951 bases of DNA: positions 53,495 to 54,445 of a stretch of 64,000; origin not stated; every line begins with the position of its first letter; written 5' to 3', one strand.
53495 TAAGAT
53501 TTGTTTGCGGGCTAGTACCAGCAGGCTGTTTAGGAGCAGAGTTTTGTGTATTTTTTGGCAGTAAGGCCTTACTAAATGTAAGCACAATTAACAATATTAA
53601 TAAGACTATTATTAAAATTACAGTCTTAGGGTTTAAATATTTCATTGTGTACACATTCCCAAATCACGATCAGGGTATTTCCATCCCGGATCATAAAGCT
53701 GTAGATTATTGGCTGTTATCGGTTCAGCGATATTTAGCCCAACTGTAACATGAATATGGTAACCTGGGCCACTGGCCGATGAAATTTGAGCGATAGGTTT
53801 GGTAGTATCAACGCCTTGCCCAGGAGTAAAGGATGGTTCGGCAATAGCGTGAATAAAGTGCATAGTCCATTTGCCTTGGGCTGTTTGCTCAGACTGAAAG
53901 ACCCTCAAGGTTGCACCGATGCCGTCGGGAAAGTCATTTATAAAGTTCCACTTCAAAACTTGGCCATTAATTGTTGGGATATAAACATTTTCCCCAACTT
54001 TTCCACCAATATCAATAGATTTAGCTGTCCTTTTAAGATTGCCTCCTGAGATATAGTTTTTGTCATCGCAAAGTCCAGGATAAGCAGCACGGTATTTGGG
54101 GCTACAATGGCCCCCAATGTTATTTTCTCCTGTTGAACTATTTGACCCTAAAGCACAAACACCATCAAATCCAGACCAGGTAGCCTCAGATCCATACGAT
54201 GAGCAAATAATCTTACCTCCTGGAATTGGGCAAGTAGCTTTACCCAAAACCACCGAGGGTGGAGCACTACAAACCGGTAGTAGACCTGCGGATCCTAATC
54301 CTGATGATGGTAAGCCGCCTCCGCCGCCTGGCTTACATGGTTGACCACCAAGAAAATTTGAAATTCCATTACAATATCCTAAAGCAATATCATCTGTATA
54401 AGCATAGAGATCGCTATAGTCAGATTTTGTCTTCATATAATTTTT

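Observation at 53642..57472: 1276-aa multi-domain peptidoglycan hydrolase with cytoplasmic Pro-rich N-region and single TM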

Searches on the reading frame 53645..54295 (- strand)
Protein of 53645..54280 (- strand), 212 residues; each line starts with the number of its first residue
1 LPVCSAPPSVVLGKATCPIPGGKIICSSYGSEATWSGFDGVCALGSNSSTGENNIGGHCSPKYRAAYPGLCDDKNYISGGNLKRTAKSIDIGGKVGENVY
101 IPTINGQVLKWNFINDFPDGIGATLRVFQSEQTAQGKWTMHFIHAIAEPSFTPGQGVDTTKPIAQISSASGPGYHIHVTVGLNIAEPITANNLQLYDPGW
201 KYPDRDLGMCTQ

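Call 13: find_homologous_proteins(query=window:53645-54244:-, max_evalue=0.01)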
Query seq(200 aa): 107 candidates shared short words with the query, none scored E <= 0.01.
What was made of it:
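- Tried and rejected: The 200-aa C-terminus returned nothing (call 13).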

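Call 14: search_protein_families(library=pfam, proteins=[window:53645-54244:-], max_evalue=10)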
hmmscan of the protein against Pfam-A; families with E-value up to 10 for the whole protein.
seq(200 aa): 0 families

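Call 27: search_solved_structures(query=A1, max_evalue=10, show_alignments=3)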
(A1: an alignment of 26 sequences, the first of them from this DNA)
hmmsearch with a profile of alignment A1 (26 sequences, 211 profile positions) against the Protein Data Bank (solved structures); distinct sequences matched with E-value up to 10: 4.
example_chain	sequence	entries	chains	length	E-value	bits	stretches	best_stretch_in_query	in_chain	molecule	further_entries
7a7d_A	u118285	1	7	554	0.18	14.7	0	110-156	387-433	Desmoglein-2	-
5erd_A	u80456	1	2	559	0.18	14.6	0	110-156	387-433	Desmoglein-2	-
5j5j_A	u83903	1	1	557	0.19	14.6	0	110-156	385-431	Desmocollin-2,Desmoglein-2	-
8qjx_D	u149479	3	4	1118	0.93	12.3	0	110-156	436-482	Desmoglein-2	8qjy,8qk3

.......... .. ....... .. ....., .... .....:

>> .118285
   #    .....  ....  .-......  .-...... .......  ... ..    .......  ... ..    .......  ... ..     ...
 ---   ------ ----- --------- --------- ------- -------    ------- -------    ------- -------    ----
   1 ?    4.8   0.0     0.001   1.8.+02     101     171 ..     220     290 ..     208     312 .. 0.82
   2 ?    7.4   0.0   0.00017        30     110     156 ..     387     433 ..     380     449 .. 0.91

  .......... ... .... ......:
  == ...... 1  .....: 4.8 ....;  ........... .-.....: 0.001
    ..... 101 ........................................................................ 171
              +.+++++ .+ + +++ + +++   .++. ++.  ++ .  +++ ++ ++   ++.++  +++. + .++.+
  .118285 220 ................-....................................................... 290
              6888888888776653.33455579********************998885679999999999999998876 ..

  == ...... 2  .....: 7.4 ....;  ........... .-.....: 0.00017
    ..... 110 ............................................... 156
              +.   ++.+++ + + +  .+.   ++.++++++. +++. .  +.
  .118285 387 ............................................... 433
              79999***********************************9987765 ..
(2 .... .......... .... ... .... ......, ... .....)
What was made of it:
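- On Peptidase M23 / LytM (PF01551): The family profile finds no M23 chain in the PDB (call 27).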

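Call 28: search_protein_families(library=pfam, alignment_id=A1, max_evalue=10)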
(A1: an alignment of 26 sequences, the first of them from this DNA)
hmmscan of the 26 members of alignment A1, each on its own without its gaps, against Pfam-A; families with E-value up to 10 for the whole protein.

A. member 1, seq(217 aa): 0 families

B. families by the number of members that match (of 26 scanned): 7 families
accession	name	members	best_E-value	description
PF19052.5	BRINP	5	0.0073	BMP/retinoic acid-inducible neural-specific protein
PF18140.6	PCC_BT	1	0.086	Propionyl-coenzyme A carboxylase BT domain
PF01905.21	DevR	1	0.11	CRISPR-associated negative auto-regulator DevR/Csa2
PF02402.22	Lysis_col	1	0.12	Lysis protein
PF01964.24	ThiC_Rad_SAM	1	0.33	Radical SAM ThiC family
PF06898.16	YqfD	1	0.35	Putative stage IV sporulation protein YqfD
PF24532.2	FIBL-2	1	2.7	Fibulin-2 domain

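Call 32: predict_structure(alignment_id=A1)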
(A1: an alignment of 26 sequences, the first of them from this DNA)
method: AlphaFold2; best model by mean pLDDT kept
length: 217 residues; sequences in the alignment: 26
mean_pLDDT: 91.8   pTM: 0.85
mean pLDDT of the five models: 91.8, 91.1, 90.2, 89.6, 88.8
residues with pLDDT >= 90: 184; 70-90: 15; 50-70: 7; < 50: 11
segments of 3 or more residues with pLDDT < 50: 9-17
pLDDT, mean of each block of 10 residues (from residue 1): 51 51 97 97 97 97 98 94 96 98 96 96 93 97 97 96 97 90 98 91 98 96
secondary structure, 60 per line:
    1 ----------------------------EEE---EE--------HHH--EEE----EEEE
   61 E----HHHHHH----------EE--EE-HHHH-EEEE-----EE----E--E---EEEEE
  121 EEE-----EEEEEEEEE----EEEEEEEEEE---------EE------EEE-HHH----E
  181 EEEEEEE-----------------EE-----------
elements in order: E29-31 E50-52 E57-61 H66-71 H89-92 E94-97 E116-123 E129-137 E142-151 E169-171 E180-187
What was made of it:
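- On Peptidase M23 / LytM (PF01551): AlphaFold model pLDDT 91.8 (call 32).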

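Call 37: fold_search(model_id=the predicted structure, library=pdb)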
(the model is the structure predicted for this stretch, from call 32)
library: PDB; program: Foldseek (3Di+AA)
matches with E <= 10: 191; with E <= 0.001: 5
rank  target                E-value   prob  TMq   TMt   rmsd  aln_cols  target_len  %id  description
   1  8s3m_A                2.6e-05  1.00  0.38  0.25   8.9       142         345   18  LysTt72, a lytic endopeptidase from Thermus thermophilus MAT72 phage vB_Tt72 (released 2025-03-05)
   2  9gy1                  1.3e-04  1.00  0.32  0.49   4.8       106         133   22  High resolution crystal structure of StM23 peptidoglycan hydrolase (released 2025-06-04)
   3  4bh5_A                4.9e-04  1.00  0.36  0.56   7.7       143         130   15  LytM domain of EnvC, an activator of cell wall amidases in Escherichia coli (released 2013-07-03)
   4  9k2v_A                4.9e-04  1.00  0.34  0.09   7.6       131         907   20  Cyanophage A4 pre-ejectosome (released 2025-04-09)
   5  7qrl_A                6.1e-04  1.00  0.42  0.60   6.3       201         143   11  LytM domain of DipM, a coordinator of a complex net of autolysins in Caulobacter crescentus (released 2023-06-21)
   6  6ue4_A                1.5e-03  1.00  0.35  0.22   8.5       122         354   14  ShyA Endopeptidase from Vibrio cholerae (Closed form) (released 2020-05-27)
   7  5kqb_MODEL_1_A        2.1e-03  1.00  0.34  0.48   8.0       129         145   18  Identification and structural characterization of LytU (released 2017-08-02)
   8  5kvp_MODEL_1_A        2.2e-03  1.00  0.35  0.46   5.5       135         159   18  Solution structure of the catalytic domain of zoocin A (released 2016-10-26)
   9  2b13_A                2.8e-03  1.00  0.37  0.58   4.4       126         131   12  Truncated S. aureus LytM, P41 crystal form (released 2006-01-10)
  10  7qrl_C                2.8e-03  1.00  0.33  0.46   5.0       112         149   10  LytM domain of DipM, a coordinator of a complex net of autolysins in Caulobacter crescentus (released 2023-06-21)
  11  8c0j_B                3.1e-03  1.00  0.37  0.58   7.5       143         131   15  Structure of AmiB enzymatic domain bound to the EnvC LytM domain (released 2023-06-14)
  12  6ue4_B                3.9e-03  1.00  0.35  0.22   8.4       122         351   16  ShyA Endopeptidase from Vibrio cholerae (Closed form) (released 2020-05-27)
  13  4zyb_A                5.2e-03  1.00  0.36  0.56   4.9       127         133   12  High resolution structure of M23 peptidase LytM with substrate analogue (released 2015-10-21)
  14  5j1l_D                6.2e-03  1.00  0.32  0.39   3.6        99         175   13  Crystal structure of Csd1-Csd2 dimer I (released 2016-10-19)
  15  5j1l_C                6.5e-03  1.00  0.33  0.42   8.2       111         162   14  Crystal structure of Csd1-Csd2 dimer I (released 2016-10-19)
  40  8s0u_A                4.7e-02  0.99  0.31  0.27   4.9       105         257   10  Structure of the LytM domain of PrgK from E. faecalis (released 2024-02-28)
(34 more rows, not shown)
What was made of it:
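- On Peptidase M23 / LytM (PF01551): The best hit is E 2.6e-5 (call 37).
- Closest known: PrgK of Enterococcus faecalis plasmid pCF10. Same: PrgK LytM (8s0u) is itself among the fold hits (call 37).
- Closest known: Peptidase M23 / LytM family. Same: The predicted fold matches (Foldseek probability 1.00 for ranks 1-31, 0.94-1.00 through rank 48; target TM-scores about 0.5-0.6 for isolated catalytic domains; call 37).
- Top fold hits for the CTD include phage lysins (8s3m, 9k2v; call 37). Fold hits include the regulators EnvC, DipM and PrgK-LytM, and the EnvC-AmiB complex 8c0j (call 37).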

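Call 40: find_related_loci(query=A1, collection=genome_contigs, flank=10000)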
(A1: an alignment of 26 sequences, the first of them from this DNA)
Query A1 (217 aa) in genome_contigs; peptide patterns used: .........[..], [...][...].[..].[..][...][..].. (x = any residue, [..] = any of these).
60 stretches matched a pattern; 2 encode a relative of the query (tblastn E <= 1e-3); 2 distinct loci.
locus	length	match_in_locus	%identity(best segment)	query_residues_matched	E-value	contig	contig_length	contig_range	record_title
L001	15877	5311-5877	41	10-216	3e-36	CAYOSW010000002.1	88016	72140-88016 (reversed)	MAG TPA_asm: uncultured Gammaproteobacteria bacterium isolate binchicken_co105_397 genome assembly, contig: NODE_267_len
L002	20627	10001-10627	40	21-216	1e-32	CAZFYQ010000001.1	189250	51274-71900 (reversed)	MAG TPA_asm: uncultured Gammaproteobacteria bacterium isolate SRP200132_co1_341 genome assembly, contig: NODE_57_length_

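Call 45: search_protein_families(library=pfam, proteins=[L001:486-1400:+, L001:1397-3217:+, L001:3220-5886:+, L001:5906-6364:+, L001:6367-8526:+, L001:8517-9224:+, L002:9413-14515:+, L002:8675-9376:+, L002:14795-16282:-, L002:7488-8375:-], max_evalue=0.001)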
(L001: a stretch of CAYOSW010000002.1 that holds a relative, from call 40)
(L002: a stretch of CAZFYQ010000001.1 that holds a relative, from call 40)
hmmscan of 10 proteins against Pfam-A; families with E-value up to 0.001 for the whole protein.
L001:486-1400:+ (304 aa): 0 families

L001:1397-3217:+ (606 aa): 3 families
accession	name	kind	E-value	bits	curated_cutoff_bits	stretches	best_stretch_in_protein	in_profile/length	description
PF19044.6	P-loop_TraG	-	1.1e-30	107.1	25.8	1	252-556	27-345/413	TraG P-loop domain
PF12846.13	AAA_10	-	2.2e-12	47.2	27.5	1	254-519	21-295/362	AAA-like domain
PF01935.23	DUF87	-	8.4e-07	29.7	23.2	1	259-322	28-93/220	Helicase HerA, central domain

L001:3220-5886:+ (888 aa): 0 families

L001:5906-6364:+ (152 aa): 1 family
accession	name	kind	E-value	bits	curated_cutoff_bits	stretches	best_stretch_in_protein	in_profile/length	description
PF13205.12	Big_5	-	5.7e-08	33.9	23.6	1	69-146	22-105/105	Bacterial Ig-like domain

L001:6367-8526:+ (719 aa): 1 family
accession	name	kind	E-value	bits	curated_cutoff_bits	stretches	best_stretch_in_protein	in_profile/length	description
PF01520.23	Amidase_3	-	1.1e-16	61.8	27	1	35-242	1-173/174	N-acetylmuramoyl-L-alanine amidase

L001:8517-9224:+ (235 aa): 0 families

L002:9413-14515:+ (1700 aa): 3 families
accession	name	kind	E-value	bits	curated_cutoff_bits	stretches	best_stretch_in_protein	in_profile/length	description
PF07705.17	CARDB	-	1.9e-11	44.5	22.7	1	1583-1691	8-98/101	CARDB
PF07745.19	Glyco_hydro_53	-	5.2e-05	22.8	24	1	1081-1216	138-291/340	Glycosyl hydrolase family 53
PF19077.6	Big_13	-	0.00031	21.6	27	1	85-150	30-97/102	Bacterial Ig-like domain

L002:8675-9376:+ (233 aa): 2 families
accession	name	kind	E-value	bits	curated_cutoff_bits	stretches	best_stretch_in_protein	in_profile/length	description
PF02369.22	Big_1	-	1.1e-12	48.3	34.9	1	138-224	2-90/93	Bacterial Ig-like domain (group 1)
PF09134.16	Invasin_D3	-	3.4e-08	34.4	33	1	135-222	2-91/98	Invasin, domain 3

L002:14795-16282:- (495 aa): 2 families
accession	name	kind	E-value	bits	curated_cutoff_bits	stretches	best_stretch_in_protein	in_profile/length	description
PF00175.26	NAD_binding_1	-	2.1e-08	35.2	22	1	377-472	1-107/109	Oxidoreductase NAD-binding domain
PF00970.30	FAD_binding_6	-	1.5e-05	25.7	21.1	1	270-356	2-88/99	Oxidoreductase FAD-binding domain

L002:7488-8375:- (295 aa): 0 families

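Call 67: find_related_loci(query=A1, collection=metagenome_contigs, flank=10000)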
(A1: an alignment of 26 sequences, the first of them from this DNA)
Query A1 (217 aa) in metagenome_contigs; peptide patterns used: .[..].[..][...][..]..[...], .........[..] (x = any residue, [..] = any of these).
162 stretches matched a pattern; 7 encode a relative of the query (tblastn E <= 1e-3); 7 distinct loci.
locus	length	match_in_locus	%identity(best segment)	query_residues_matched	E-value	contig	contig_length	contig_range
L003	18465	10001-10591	68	20-217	5e-90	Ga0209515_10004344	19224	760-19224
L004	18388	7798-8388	68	20-217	5e-90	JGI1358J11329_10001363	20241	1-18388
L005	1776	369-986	64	10-216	4e-93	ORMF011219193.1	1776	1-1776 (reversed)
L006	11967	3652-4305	53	9-215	7e-71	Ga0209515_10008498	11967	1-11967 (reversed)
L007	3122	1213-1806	43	12-217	4e-43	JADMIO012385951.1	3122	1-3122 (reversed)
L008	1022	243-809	45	20-216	6e-43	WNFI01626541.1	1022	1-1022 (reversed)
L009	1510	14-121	58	180-217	1e-10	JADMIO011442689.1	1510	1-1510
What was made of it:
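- Tried and rejected: The genome_contigs scan gave only two loci (call 40) and the metagenome scan only seven (call 67).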

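Call 77: find_homologous_proteins(query=A1, max_evalue=0.001)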
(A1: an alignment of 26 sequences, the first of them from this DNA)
Query A1 (26 sequences) (217 aa, profile of the alignment): 9 proteins with E <= 0.001 among 2155 candidates.
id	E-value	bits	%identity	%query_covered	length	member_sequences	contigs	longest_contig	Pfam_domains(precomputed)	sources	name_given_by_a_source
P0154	2.8e-85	303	44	97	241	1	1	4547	-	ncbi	-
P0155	4.7e-81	289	47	90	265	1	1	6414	-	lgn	-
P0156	2.8e-77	277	43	92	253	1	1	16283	-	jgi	jgi:hypothetical protein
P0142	2.9e-60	222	40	96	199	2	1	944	-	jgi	jgi:hypothetical protein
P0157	5.3e-34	136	32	92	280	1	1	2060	-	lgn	-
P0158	3.8e-33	133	34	95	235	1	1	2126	-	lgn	-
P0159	4.8e-33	133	30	91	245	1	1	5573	-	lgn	-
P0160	3.9e-29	120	29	91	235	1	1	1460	-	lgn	-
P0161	4.4e-29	120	32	94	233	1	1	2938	-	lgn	-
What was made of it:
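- Further stand-alone CTD proteins appear in call 77.
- Tried and rejected: The CTD alignment returned only nine short stand-alone CTD proteins, none with a name (call 77).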

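Call 78: find_encoding_contigs(protein=P0156, flank=8000, max_places=2)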
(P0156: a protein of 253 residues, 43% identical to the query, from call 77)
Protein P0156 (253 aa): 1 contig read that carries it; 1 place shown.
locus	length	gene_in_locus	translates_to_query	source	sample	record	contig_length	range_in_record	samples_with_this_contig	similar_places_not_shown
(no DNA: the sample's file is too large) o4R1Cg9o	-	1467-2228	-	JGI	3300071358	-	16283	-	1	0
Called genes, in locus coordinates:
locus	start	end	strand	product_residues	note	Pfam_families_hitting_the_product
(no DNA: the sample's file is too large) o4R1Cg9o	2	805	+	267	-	?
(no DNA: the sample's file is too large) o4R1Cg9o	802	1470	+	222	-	PF08308:PEGA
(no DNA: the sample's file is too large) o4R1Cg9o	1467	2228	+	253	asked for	-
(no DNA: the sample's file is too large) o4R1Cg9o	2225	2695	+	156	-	PF13205:Big_5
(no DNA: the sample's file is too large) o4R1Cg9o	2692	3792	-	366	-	PF00712:DNA_pol3_beta, PF02767:DNA_pol3_beta_2, PF02768:DNA_pol3_beta_3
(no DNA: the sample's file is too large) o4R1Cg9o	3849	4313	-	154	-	PF10107:Endonuc_Holl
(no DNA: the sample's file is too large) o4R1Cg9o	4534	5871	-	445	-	PF11638:DnaA_N, PF00308:Bac_DnaA, PF01695:IstB_IS21 (weak), PF00004:AAA (faint), PF08299:Bac_DnaA_C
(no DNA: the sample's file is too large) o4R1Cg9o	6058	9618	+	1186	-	-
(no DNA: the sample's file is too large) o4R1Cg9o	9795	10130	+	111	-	PF00825:Ribonuclease_P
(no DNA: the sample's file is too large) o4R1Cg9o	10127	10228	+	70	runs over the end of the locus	PF01809:YidD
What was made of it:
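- The P0156 contig shows the hydrolase-to-dnaA part of the order in its gene calls (call 78).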

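Call 79: find_encoding_contigs(protein=P0155, flank=6000, max_places=2)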
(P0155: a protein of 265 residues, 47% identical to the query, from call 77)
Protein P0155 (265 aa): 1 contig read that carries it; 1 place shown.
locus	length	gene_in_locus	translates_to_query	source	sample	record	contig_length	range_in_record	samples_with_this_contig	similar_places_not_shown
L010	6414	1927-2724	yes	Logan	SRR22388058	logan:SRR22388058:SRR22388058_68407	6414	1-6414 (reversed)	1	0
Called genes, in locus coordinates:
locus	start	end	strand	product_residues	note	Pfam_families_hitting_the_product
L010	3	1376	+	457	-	?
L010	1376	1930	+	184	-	-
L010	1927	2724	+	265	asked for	-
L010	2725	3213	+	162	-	-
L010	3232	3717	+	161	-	PF13205:Big_5 (weak)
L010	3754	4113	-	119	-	PF05635:23S_rRNA_IVP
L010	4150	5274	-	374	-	PF00712:DNA_pol3_beta, PF02767:DNA_pol3_beta_2, PF02768:DNA_pol3_beta_3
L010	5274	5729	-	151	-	PF10107:Endonuc_Holl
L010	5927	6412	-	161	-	?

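Call 87: search_protein_families(library=phrogs, proteins=[window:53645-54280:-], max_evalue=0.1)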
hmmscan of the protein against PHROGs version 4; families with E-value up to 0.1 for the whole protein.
window:53645-54280:- (212 aa): 0 families
